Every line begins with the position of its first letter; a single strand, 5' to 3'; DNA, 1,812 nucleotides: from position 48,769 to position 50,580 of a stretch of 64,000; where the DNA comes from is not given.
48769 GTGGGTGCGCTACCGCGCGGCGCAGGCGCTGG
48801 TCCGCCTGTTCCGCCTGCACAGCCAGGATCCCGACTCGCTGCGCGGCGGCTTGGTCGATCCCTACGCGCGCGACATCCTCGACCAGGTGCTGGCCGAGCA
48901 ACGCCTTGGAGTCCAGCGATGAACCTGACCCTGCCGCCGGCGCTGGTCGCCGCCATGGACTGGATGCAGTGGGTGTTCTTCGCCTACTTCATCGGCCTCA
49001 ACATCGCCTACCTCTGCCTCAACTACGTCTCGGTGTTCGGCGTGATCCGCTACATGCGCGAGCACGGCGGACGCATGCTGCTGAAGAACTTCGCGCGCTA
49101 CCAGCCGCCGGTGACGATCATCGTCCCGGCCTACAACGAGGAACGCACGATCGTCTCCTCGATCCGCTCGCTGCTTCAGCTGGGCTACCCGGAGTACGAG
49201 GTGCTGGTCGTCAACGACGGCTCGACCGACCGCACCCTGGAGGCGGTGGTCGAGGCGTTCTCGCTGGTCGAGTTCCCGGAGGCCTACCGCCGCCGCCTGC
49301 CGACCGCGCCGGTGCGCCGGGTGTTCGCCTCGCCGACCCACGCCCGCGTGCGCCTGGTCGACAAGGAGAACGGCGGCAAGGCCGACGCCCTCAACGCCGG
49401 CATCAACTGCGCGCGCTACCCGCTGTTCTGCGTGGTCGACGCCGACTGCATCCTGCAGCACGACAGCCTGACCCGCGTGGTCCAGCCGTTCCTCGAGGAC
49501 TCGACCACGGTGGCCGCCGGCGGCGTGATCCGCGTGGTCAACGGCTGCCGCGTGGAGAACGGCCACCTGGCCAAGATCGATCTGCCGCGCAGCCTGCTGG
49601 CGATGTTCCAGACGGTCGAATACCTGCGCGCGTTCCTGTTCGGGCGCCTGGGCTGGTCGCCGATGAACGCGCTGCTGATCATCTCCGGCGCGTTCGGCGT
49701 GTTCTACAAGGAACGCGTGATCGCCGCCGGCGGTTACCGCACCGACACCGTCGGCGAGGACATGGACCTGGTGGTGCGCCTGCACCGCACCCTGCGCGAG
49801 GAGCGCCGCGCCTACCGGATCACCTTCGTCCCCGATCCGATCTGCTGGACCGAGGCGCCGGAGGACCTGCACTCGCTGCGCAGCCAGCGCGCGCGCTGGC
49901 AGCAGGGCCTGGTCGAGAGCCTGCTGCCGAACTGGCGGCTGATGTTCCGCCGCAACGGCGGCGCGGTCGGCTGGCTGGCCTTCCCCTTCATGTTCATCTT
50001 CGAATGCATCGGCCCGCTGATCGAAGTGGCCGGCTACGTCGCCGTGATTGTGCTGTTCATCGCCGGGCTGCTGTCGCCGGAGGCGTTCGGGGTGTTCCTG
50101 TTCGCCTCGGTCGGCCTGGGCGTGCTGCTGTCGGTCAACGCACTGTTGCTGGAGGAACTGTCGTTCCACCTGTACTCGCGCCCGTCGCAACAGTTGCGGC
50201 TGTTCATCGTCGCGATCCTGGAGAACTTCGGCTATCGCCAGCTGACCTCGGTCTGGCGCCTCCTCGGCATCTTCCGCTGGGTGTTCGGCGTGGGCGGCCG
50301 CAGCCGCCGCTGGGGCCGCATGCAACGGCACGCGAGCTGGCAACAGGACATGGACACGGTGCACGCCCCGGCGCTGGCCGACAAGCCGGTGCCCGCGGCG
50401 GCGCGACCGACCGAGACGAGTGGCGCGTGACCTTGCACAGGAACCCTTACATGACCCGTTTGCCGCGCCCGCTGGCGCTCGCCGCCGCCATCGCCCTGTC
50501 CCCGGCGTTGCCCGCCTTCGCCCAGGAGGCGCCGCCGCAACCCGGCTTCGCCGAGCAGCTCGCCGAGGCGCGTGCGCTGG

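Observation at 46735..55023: Candidate undescribed synthase-dependent exopolysaccharide system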

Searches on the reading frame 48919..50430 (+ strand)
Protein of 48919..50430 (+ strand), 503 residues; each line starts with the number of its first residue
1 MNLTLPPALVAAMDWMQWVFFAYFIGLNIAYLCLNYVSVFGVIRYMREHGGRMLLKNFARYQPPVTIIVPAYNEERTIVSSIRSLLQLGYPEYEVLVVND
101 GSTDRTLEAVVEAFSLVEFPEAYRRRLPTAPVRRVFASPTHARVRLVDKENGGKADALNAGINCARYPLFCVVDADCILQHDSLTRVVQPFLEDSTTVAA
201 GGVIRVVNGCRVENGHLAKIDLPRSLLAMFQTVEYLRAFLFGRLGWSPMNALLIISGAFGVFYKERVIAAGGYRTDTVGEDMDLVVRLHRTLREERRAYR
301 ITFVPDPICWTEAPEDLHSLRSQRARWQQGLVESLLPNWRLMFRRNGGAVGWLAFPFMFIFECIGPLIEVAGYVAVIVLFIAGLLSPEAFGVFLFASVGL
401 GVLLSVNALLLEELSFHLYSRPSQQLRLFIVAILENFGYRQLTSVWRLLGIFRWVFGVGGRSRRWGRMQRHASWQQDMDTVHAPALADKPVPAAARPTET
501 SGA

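Call 6: search_protein_families(library=pfam, proteins=[window:48919-50430:+], max_evalue=0.01)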
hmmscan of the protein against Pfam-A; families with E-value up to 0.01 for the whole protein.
window:48919-50430:+ (503 aa): 6 families
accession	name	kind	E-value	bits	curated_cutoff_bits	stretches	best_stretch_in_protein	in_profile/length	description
PF00535.33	Glycos_transf_2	-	3.7e-26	92.5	23.3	1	66-209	1-121/168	Glycosyl transferase family 2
PF13641.12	Glyco_tranf_2_3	-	7.2e-23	82.2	27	1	63-330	1-230/230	Glycosyltransferase like family 2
PF13632.12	Glyco_trans_2_3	-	1.1e-12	48.6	27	1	172-382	4-192/198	Glycosyl transferase family group 2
PF03142.21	Chitin_synth_2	-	1.6e-10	40.7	27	1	297-410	340-448/527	Chitin synthase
PF10111.15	Glyco_tranf_2_2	-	2.5e-05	24.3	27.3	0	66-111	1-48/276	Glycosyltransferase like family 2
PF13506.12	Glyco_transf_21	-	5.9e-05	23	21.7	1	154-327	18-172/174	Glycosyl transferase family 21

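Call 7: search_protein_families(library=ncbifam, proteins=[window:48919-50430:+], max_evalue=0.01)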
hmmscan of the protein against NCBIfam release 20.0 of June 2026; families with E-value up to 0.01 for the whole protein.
window:48919-50430:+ (503 aa): 22 families
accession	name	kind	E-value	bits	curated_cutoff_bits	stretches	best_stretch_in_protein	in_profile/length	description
TIGR03937.1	PgaC_IcaA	equivalog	8.1e-39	133.7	422.3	2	140-350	98-289/407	poly-beta-1,6-N-acetyl-D-glucosamine synthase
TIGR03111.1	glyc2_xrt_Gpos1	hypoth_equivalog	1.5e-32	113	363.95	2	144-334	110-289/439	TIGR03111 family XrtG-associated glycosyltransferase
TIGR03030.1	CelA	equivalog_domain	3.9e-14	51.6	699.1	2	15-195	82-257/714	UDP-forming cellulose synthase catalytic subunit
TIGR04283.1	glyco_like_mftF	equivalog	7.3e-14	51.9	182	1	66-197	2-102/221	TIGR04283 family arsenosugar biosynthesis glycosyltransferase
TIGR03965.1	mycofact_glyco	equivalog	5.5e-12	45.3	280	2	131-291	118-266/467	mycofactocin biosynthesis glycosyltransferase MftF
NF041875.1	EPS_EpsD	equivalog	1.1e-11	44.8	370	2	137-203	50-116/325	exopolysaccharide biosynthesis glycosyltransferase EpsD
NF007482.0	PRK10073.1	equivalog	1.1e-10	41.1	423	1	63-110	6-53/334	glycosyltransferase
NF047683.1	TeichurnBiosyTuaG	equivalog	2e-10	40.7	400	1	60-110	3-53/252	teichuronic acid biosynthesis protein TuaG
NF053846.1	glyco_with_XrtP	equivalog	5.7e-10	38.5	520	1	67-387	45-350/440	XrtP-associated glycosyltransferase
TIGR04242.1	nodulat_NodC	equivalog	6.4e-10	38.5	550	1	59-331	44-284/395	chitooligosaccharide synthase NodC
TIGR03469.1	HpnB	hypoth_equivalog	7e-09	35.2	379.25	1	60-197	41-166/386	hopene-associated glycosyltransferase HpnB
NF053739.1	GlytfEpsEBac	equivalog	2.3e-07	30.1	450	1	63-111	1-49/265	glycosyltransferase EpsE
TIGR04182.1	glyco_TIGR04182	equivalog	2.9e-07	30.2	325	1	65-111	2-46/293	S-layer glycoprotein N-glycosyltransferase AglJ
NF010496.0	PRK13915.1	equivalog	8.5e-07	28.3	262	1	62-113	30-84/307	glucosyl-3-phosphoglycerate synthase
NF038299.1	EPS_HpsN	equivalog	1.4e-05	24.2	425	1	64-104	2-42/317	hormogonium polysaccharide biosynthesis glycosyltransferase HpsN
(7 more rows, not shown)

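Call 13: find_homologous_proteins(query=window:48919-50430:+, max_evalue=1e-20)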
Query window:48919-50430:+ (503 aa): 8000 proteins with E <= 1e-20 among 8000 candidates; the best 120 are listed.
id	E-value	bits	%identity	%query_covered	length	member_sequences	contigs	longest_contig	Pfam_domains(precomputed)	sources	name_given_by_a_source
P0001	0.0e+0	1092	95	100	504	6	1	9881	PF13632.13,PF13506.14,PF13641.13,PF03142.22,PF00535.33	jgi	jgi:cellulose synthase/poly-beta-1,6-N-acetylglucosamine synthase-like glycosyltransferase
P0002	3.0e-298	1008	88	100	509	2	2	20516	PF13632.13,PF13506.14,PF13641.13,PF03142.22,PF00535.33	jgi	jgi:cellulose synthase/poly-beta-1,6-N-acetylglucosamine synthase-like glycosyltransferase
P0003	6.5e-293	990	86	99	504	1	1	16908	PF13632.13,PF13506.14,PF13641.13,PF03142.22,PF00535.33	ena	-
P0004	9.0e-268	907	80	97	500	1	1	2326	PF13632.13,PF10111.15,PF13506.14,PF13641.13,PF03142.22,PF00535.33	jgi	jgi:cellulose synthase/poly-beta-1,6-N-acetylglucosamine synthase-like glycosyltransferase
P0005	2.7e-267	905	80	97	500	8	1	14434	PF13632.13,PF10111.15,PF13506.14,PF13641.13,PF03142.22,PF00535.33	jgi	jgi:cellulose synthase/poly-beta-1,6-N-acetylglucosamine synthase-like glycosyltransferase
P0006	1.8e-264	896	79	97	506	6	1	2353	PF13632.13,PF10111.15,PF13506.14,PF13641.13,PF03142.22,PF00535.33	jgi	jgi:cellulose synthase/poly-beta-1,6-N-acetylglucosamine synthase-like glycosyltransferase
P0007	3.4e-262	889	77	99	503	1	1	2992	PF13632.13,PF10111.15,PF13506.14,PF13641.13,PF03142.22,PF00535.33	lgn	-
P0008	3.4e-259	879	77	95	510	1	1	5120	PF13632.13,PF13506.14,PF13641.13,PF03142.22,PF00535.33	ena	-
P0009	4.5e-255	865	73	99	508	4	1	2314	PF13632.13,PF10111.15,PF13506.14,PF13641.13,PF03142.22,PF00535.33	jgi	jgi:cellulose synthase/poly-beta-1,6-N-acetylglucosamine synthase-like glycosyltransferase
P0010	2.4e-254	863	74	97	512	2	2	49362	PF13632.13,PF10111.15,PF13506.14,PF13641.13,PF03142.22,PF00535.33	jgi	jgi:cellulose synthase/poly-beta-1,6-N-acetylglucosamine synthase-like glycosyltransferase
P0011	8.1e-250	848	76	95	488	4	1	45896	PF13632.13,PF10111.15,PF13506.14,PF13641.13,PF03142.22,PF00535.33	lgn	-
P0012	1.1e-249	847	76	95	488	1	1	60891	PF13632.13,PF10111.15,PF13506.14,PF13641.13,PF03142.22,PF00535.33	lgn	-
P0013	1.4e-249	847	75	98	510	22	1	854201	PF13632.13,PF10111.15,PF13506.14,PF13641.13,PF03142.22,PF00535.33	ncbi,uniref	ncbi:glycosyltransferase family 2 protein [Lysobacter niabensis]|uniref:glycosyltransferase family 2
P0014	2.2e-249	846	76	95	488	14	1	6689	PF13632.13,PF10111.15,PF13506.14,PF13641.13,PF03142.22,PF00535.33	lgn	-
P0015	1.2e-248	844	71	99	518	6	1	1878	PF13632.13,PF13506.14,PF13641.13,PF03142.22,PF00535.33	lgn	-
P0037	4.8e-233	792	69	98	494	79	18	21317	PF13632.13,PF10111.15,PF13506.14,PF13641.13,PF03142.22,PF00535.33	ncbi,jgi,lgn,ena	-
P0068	4.0e-223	760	68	92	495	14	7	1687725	PF13632.13,PF10111.15,PF13506.14,PF13641.13,PF03142.22,PF00535.33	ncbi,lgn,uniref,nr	ncbi:glycosyltransferase [Pseudoxanthomonas helianthi]|uniref:Glycosyltransferase n=1 Tax=Pseudoxant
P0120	7.7e-209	713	64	94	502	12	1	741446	PF13632.13,PF13506.14,PF13641.13,PF03142.22,PF00535.33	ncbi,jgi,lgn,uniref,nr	ncbi:glycosyltransferase [Stenotrophomonas sp.]|uniref:glycosyltransferase family 2 protein n=1 Tax=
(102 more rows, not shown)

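Call 18: find_related_loci(query=A1, collection=genome_contigs, flank=10000)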
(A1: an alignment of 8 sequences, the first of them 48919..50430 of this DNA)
Query A1 (503 aa) in genome_contigs; peptide patterns used: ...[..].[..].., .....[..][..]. (x = any residue, [..] = any of these).
600 stretches matched a pattern (row limit reached: there are more); 590 encode a relative of the query (tblastn E <= 1e-3); the best 80 are kept; 80 distinct loci.
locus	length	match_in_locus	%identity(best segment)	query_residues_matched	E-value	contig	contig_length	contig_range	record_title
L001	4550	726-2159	76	1-479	0e+0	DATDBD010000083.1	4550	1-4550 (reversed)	MAG TPA_asm: Lysobacter sp. isolate SMAG_U113 k141_901585, whole genome shotgun sequence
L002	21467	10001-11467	75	2-495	0e+0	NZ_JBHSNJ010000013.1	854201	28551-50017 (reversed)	Agrilutibacter niabensis strain KACC 11587 platanus_K_17_124_13, whole genome shotgun sequence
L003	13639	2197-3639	64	14-503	0e+0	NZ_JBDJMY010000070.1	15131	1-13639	Stenotrophomonas terrae strain TWI583 contig00070, whole genome shotgun sequence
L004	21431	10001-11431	64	16-499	0e+0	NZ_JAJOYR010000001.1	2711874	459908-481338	Stenotrophomonas sp. SY1 scaffold1, whole genome shotgun sequence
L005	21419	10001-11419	65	16-489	0e+0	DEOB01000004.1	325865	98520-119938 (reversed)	MAG TPA_asm: Stenotrophomonas sp. UBA2629 UBA2629_contig_13, whole genome shotgun sequence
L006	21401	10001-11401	65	9-476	0e+0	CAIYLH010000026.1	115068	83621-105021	MAG: uncultured proteobacterium isolate MJ-2014_bin-0272 genome assembly, contig: bin-0272:026/139, whole genome shotgun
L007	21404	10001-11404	63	15-483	0e+0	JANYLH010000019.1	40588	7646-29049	MAG: Gammaproteobacteria bacterium isolate GL140_6_metabinner_10 GL140_6_k141_2385451, whole genome shotgun sequence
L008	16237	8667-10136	65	16-503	0e+0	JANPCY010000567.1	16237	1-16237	MAG: Steroidobacteraceae bacterium isolate VAR_78_metabat_449_sub VAR_78_k141_2653728, whole genome shotgun sequence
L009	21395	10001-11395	63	16-485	0e+0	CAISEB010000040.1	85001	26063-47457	MAG: uncultured proteobacterium isolate Umea3_bin-2771 genome assembly, contig: bin-2771:40/59, whole genome shotgun seq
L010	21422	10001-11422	63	17-495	0e+0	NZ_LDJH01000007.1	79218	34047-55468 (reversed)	Stenotrophomonas koreensis strain DSM 17805 contig_7, whole genome shotgun sequence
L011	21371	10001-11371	66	17-474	0e+0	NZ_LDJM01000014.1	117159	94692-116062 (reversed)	Stenotrophomonas ginsengisoli strain DSM 24757 contig_14, whole genome shotgun sequence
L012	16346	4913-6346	59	17-499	0e+0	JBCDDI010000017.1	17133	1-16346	MAG: Pseudomonadota bacterium isolate P01_G01_bin.37 k141_2325431_length_17133_cov_48.7267, whole genome shotgun sequenc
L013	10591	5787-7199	58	10-477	0e+0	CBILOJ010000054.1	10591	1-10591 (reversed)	MAG TPA_asm: uncultured Methylophilaceae bacterium isolate SRR16817063_concoct_22 genome assembly, contig: ERZ27393303.1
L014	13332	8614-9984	62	17-476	0e+0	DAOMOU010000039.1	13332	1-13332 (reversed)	MAG TPA_asm: Gammaproteobacteria bacterium isolate AMR_MDS_5878 NODE_2013_length_13332_cov_7.272953, whole genome shotgu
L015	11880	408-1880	58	7-501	0e+0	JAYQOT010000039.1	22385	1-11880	MAG: Burkholderiales bacterium isolate SD3114_S44.maxbin.058 NODE_835_length_22385_cov_7.05438, whole genome shotgun seq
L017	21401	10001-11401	59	9-475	7e-177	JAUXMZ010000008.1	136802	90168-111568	MAG: Burkholderiales bacterium isolate C1_concoct.bin.24 C1_k141_61512, whole genome shotgun sequence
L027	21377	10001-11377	57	15-476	2e-169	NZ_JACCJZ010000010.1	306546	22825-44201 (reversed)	Luteimonas deserti strain SJ-16 76, whole genome shotgun sequence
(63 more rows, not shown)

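Call 33: search_protein_families(library=pfam, proteins=[L027:4568-7393:+, L027:7390-7776:+, L027:7773-8903:+, L027:8907-9983:+, L027:11452-13152:+, L027:13149-13964:+, L013:3480-4751:+, L013:7378-8514:+, L013:8610-10529:+, L017:7925-8884:+], max_evalue=0.001)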
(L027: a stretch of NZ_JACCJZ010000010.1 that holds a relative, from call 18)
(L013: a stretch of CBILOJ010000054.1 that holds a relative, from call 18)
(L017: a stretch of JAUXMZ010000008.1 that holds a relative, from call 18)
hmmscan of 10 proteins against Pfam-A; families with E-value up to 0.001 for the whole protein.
L027:4568-7393:+ (941 aa): 8 families
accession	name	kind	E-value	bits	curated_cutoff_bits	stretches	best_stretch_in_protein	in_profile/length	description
PF02518.31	HATPase_c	-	6.6e-28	97.8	26.4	1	558-668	2-110/111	Histidine kinase-, DNA gyrase B-, and HSP90-like ATPase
PF05227.19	CHASE3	-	3e-25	89.1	28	1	37-172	1-137/138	CHASE3 domain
PF00072.30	Response_reg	-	2e-24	86.4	30.2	2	810-887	1-78/111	Response regulator receiver domain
PF00512.31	HisKA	-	4e-18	65.7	26.9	1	444-512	1-66/66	His Kinase A (phospho-acceptor) domain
PF08448.16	PAS_4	-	1.4e-10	41.8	23.1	1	333-440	4-110/110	PAS fold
PF13426.13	PAS_9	-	2.9e-05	24.7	27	1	337-436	4-102/103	PAS domain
PF00989.32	PAS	-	6.1e-05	23.4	22.6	1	325-426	2-103/113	PAS fold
PF13581.12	HATPase_c_2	-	0.00014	22.3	27.4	1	569-645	39-112/127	Histidine kinase-like ATPase domain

L027:7390-7776:+ (128 aa): 1 family
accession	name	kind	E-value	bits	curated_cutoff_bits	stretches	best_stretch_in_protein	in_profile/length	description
PF00072.30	Response_reg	-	6.4e-30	104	30.2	1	9-120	1-110/111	Response regulator receiver domain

L027:7773-8903:+ (376 aa): 7 families
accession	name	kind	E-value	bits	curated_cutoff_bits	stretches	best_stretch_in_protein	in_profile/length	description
PF19413.5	YaiO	-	2.3e-16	60.7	23.9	1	153-320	3-170/173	YaiO membrane beta barrel domain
PF14559.12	TPR_19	-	9.8e-10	39.1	25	1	67-129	4-66/68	Tetratricopeptide repeat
PF13428.12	TPR_14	-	4.9e-06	27.2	23.5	1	56-97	3-44/44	Tetratricopeptide repeat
PF13432.12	TPR_16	-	0.00011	23.1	32.7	1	59-110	2-53/65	Tetratricopeptide repeat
PF23914.1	TPR_CcmH_CycH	-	0.00035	20.9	42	1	33-118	29-114/158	Cytochrome c-type biogenesis protein H TPR domain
PF24575.1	TPR_Slam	-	0.0007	20.4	35.2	0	67-98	60-91/104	Surface lipoprotein assembly modifier, N-terminal TPR repeats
PF13431.12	TPR_17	-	0.00071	20.1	24.4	0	76-99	1-24/34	Tetratricopeptide repeat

L027:8907-9983:+ (358 aa): 2 families
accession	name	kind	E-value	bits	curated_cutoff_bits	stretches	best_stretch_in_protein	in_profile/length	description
PF13646.12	HEAT_2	-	6.2e-11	42.9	27.7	2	271-348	3-79/88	HEAT repeats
PF02985.28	HEAT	-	8.3e-09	35.3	23.5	0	270-292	3-25/31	HEAT repeat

L027:11452-13152:+ (566 aa): 3 families
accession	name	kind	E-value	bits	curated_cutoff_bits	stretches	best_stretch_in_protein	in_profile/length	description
PF00990.26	GGDEF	-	4.4e-46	157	23.8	1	394-550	1-161/161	Diguanylate cyclase, GGDEF domain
PF07695.17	7TMR-DISM_7TM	-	3.6e-11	43.8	29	1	181-377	8-203/205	7TM diverse intracellular signalling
PF17853.6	GGDEF_2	-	0.00075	20.2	24.5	0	425-540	22-114/116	GGDEF-like domain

L027:13149-13964:+ (271 aa): 0 families

L013:3480-4751:+ (423 aa): 12 families
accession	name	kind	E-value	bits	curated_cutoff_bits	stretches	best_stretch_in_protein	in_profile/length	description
PF19413.5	YaiO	-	8.3e-23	81.7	23.9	1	198-370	1-173/173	YaiO membrane beta barrel domain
PF13432.12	TPR_16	-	1.7e-19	70.3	32.7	3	69-131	3-65/65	Tetratricopeptide repeat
PF14559.12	TPR_19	-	4e-19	69.2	25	2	76-135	4-63/68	Tetratricopeptide repeat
PF13428.12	TPR_14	-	1.6e-14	53.4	23.5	3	64-106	2-44/44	Tetratricopeptide repeat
PF07719.23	TPR_2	-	4.7e-08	33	27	1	63-96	1-34/34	Tetratricopeptide repeat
PF13174.12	TPR_6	-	1.1e-07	32.5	26.3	0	64-95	1-32/33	Tetratricopeptide repeat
PF23914.1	TPR_CcmH_CycH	-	2.3e-07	31.2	42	2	52-154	39-142/158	Cytochrome c-type biogenesis protein H TPR domain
PF12895.13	ANAPC3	-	1.1e-06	29.3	27.2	0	36-84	30-77/82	Anaphase-promoting complex, cyclosome, subunit 3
PF24575.1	TPR_Slam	-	1.4e-06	29.1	35.2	0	35-83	53-101/104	Surface lipoprotein assembly modifier, N-terminal TPR repeats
PF13414.12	TPR_11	-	1.9e-06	27.9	26.8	1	76-110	7-41/42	TPR repeat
PF13431.12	TPR_17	-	3.3e-06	27.4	24.4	0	86-117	2-33/34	Tetratricopeptide repeat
PF14561.12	TPR_20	-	0.00028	21.6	25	0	45-85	4-44/90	Tetratricopeptide repeat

L013:7378-8514:+ (378 aa): 1 family
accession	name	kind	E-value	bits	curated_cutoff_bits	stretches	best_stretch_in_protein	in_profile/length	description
PF07690.21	MFS_1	-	1.3e-37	129.9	33.4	1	8-320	1-328/347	Major Facilitator Superfamily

L013:8610-10529:+ (639 aa): 13 families
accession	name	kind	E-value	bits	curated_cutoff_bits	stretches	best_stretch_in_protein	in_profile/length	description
PF00005.33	ABC_tran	-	2.9e-58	196.8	25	2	19-187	1-137/137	ABC transporter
PF16326.10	ABC_tran_CTD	-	9.5e-23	80.6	32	1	566-634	1-68/69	ABC transporter C-terminal domain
PF13304.12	AAA_21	-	1.4e-17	65.2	27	0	351-403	3-61/304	AAA domain, putative AbiEii toxin, Type IV TA system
PF02463.25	SMC_N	-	6.4e-12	45.8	40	0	329-508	11-208/220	RecF/RecN/SMC N terminal domain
PF12848.13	ABC_tran_Xtn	-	1.1e-11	45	25.9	1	227-301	2-79/85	ABC transporter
PF13191.12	AAA_16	-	2.4e-07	31.8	32.6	1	350-487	27-158/167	AAA ATPase domain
PF13401.12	AAA_22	-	3.4e-07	31.1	27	0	352-495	10-121/130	AAA domain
PF01926.29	MMR_HSR1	-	3.2e-06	27.7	21.9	0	31-52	1-22/113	50S ribosome-binding GTPase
PF03193.22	RsgA_GTPase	-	4.9e-06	26.9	30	0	344-380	103-139/174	RsgA GTPase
PF00004.35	AAA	-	3.8e-05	24.6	21.2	0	352-384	3-35/131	ATPase family associated with various cellular activities (AAA)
PF13555.12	AAA_29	-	5.2e-05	23.4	27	0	22-46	15-39/61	P-loop containing region of AAA domain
PF00006.31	ATP-synt_ab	-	7.1e-05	23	29.5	0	339-374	6-41/213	ATP synthase alpha/beta family, nucleotide-binding domain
PF05729.18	NACHT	-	0.00039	20.7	26.7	0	350-407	3-59/167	NACHT domain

L017:7925-8884:+ (319 aa): 1 family
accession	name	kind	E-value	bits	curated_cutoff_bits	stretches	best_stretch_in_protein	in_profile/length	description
PF19413.5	YaiO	-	1.7e-19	71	23.9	1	93-261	3-170/173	YaiO membrane beta barrel domain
